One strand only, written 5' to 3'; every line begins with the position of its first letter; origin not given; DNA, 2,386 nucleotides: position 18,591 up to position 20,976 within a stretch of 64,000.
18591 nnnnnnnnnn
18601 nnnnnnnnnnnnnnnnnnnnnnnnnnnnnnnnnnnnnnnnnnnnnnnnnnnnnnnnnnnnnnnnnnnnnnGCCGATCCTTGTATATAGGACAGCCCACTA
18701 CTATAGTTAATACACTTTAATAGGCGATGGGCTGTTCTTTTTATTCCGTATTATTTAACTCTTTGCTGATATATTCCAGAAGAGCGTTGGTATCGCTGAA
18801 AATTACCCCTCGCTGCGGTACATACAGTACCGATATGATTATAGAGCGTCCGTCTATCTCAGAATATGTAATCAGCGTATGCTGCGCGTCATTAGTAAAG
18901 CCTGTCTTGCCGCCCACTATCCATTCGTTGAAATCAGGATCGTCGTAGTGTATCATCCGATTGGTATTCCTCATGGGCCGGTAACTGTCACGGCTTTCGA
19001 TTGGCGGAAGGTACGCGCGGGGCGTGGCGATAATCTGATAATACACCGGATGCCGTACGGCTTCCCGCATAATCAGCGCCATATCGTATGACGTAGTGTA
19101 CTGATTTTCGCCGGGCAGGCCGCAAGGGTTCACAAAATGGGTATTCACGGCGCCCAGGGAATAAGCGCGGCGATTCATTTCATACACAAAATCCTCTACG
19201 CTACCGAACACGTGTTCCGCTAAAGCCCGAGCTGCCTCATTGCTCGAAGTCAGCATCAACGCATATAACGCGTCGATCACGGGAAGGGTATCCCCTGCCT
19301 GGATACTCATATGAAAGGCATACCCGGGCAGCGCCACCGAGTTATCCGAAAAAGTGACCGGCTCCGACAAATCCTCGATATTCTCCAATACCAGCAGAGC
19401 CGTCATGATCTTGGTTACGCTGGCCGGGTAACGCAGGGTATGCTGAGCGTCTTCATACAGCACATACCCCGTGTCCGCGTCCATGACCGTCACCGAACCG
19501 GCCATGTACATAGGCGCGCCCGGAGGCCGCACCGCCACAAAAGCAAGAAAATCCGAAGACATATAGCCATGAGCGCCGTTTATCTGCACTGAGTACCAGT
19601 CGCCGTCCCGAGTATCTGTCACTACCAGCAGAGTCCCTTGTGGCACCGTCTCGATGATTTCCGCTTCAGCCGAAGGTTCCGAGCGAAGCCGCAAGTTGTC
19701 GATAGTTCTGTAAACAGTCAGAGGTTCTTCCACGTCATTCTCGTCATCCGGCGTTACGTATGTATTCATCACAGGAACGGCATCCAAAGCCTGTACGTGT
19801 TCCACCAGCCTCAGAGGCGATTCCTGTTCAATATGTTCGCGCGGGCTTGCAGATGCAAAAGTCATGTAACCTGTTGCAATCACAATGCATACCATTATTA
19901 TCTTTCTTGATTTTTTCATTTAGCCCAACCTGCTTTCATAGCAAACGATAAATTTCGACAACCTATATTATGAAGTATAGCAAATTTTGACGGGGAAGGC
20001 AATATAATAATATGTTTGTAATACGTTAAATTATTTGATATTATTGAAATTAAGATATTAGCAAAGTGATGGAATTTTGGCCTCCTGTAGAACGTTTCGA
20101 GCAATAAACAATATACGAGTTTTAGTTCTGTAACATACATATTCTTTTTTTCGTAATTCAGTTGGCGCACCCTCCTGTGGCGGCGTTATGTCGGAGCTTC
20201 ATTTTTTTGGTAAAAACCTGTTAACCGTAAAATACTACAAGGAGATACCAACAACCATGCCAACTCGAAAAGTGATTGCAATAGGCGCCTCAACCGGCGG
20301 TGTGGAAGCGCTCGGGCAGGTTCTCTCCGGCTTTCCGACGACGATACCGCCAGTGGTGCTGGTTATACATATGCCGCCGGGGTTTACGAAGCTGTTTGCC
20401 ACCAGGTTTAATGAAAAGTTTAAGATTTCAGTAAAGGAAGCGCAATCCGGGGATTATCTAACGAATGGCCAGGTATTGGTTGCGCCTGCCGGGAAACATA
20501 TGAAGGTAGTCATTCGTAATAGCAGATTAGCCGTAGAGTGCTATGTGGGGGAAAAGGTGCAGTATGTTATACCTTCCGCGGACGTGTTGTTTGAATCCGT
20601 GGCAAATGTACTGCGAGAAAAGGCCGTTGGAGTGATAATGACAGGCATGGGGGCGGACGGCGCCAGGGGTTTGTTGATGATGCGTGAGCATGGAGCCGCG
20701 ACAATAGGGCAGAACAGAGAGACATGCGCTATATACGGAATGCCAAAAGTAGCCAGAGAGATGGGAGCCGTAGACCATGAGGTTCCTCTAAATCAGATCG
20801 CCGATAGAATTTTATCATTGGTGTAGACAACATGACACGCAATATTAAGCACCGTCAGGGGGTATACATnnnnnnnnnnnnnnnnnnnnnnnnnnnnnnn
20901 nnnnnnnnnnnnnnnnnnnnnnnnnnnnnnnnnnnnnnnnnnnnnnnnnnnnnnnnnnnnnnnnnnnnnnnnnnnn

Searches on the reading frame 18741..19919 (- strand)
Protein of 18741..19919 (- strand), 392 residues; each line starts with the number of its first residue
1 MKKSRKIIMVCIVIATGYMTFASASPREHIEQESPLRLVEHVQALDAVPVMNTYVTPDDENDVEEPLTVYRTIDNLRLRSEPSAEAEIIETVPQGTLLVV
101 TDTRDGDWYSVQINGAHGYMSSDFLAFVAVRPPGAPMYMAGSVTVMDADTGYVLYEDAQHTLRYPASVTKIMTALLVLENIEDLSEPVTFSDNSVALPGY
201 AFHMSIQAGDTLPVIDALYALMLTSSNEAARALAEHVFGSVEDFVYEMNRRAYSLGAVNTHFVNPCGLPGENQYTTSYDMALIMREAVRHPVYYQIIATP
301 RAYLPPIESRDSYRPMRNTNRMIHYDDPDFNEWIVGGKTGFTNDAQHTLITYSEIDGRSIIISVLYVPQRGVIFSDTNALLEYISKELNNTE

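Call 49: search_protein_families(library=pfam, proteins=[window:18741-19919:-], max_evalue=0.00001)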
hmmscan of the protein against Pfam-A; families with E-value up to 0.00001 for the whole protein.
window:18741-19919:- (392 aa): 3 families
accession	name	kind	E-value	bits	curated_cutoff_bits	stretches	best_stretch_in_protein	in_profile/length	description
PF00768.25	Peptidase_S11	-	7.4e-49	166.8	27.6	1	135-365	7-235/239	D-alanyl-D-alanine carboxypeptidase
PF08239.17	SH3_3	-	4.2e-12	46.5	27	1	74-125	1-53/54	Bacterial SH3 domain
PF13354.11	Beta-lactamase2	-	3.7e-10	40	22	1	142-365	1-213/214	Beta-lactamase enzyme family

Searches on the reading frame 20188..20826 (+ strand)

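Call 49: search_protein_families(library=pfam, proteins=[window:20188-20826:+], max_evalue=0.00001)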
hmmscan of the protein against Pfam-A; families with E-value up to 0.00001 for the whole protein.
window:20188-20826:+ (212 aa): 1 family
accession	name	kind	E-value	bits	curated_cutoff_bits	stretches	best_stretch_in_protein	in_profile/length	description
PF01339.22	CheB_methylest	-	2.1e-59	200.6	24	1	30-208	1-174/174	CheB methylesterase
